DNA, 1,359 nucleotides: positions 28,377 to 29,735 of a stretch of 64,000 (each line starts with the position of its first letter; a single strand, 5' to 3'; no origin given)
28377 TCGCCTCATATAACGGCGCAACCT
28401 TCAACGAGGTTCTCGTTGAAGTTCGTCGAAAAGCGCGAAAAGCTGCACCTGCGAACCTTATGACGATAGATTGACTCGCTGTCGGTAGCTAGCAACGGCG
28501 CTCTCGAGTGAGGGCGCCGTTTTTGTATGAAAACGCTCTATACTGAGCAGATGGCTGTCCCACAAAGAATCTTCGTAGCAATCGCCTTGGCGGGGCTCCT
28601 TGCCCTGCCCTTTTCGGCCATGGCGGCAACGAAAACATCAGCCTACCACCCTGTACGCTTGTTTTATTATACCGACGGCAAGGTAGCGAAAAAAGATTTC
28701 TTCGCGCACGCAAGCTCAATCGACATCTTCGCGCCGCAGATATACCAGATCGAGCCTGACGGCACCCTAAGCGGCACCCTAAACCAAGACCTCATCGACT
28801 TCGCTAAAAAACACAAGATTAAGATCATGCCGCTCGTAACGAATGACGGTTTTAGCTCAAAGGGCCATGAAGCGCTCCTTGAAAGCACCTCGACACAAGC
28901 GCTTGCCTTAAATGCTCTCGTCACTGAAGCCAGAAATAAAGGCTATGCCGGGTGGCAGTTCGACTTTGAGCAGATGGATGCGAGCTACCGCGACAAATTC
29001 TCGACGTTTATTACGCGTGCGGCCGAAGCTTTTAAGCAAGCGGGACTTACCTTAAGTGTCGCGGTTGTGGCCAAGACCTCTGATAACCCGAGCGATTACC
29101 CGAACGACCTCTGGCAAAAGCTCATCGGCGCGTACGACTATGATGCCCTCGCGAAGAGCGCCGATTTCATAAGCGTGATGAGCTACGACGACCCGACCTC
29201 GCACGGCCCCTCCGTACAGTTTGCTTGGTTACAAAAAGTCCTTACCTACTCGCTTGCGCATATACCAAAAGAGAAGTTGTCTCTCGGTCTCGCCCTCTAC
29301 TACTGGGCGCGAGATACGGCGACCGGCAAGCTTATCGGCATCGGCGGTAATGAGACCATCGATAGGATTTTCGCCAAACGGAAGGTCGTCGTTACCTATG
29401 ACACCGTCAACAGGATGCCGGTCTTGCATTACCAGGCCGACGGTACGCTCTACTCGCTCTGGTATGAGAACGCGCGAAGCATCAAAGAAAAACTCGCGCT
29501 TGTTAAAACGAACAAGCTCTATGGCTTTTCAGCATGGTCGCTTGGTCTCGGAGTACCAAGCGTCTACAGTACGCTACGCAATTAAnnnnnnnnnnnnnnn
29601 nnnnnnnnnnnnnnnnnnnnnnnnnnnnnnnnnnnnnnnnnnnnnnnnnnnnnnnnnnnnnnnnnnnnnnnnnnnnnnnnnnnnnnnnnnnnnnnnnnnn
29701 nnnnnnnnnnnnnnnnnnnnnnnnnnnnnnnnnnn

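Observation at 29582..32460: Extracytoplasmic flavinylation / electron-transfer module: FMN-binding protein with ApbE target motif, ApbE, and membrane FNR-fusion reductase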

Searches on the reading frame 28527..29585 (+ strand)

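Call 3: search_protein_families(library=pfam, proteins=[window:28527-29585:+], max_evalue=0.01)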
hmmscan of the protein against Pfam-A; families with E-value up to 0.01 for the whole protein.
window:28527-29585:+ (352 aa): 1 family
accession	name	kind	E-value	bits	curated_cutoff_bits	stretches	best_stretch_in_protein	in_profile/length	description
PF00704.34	Glyco_hydro_18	-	4.1e-23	83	29.6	1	85-340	50-315/317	Glycosyl hydrolases family 18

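Call 4: search_protein_families(library=ncbifam, proteins=[window:28527-29585:+], max_evalue=0.01)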
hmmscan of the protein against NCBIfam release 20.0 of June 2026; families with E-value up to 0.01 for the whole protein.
window:28527-29585:+ (352 aa): 0 families
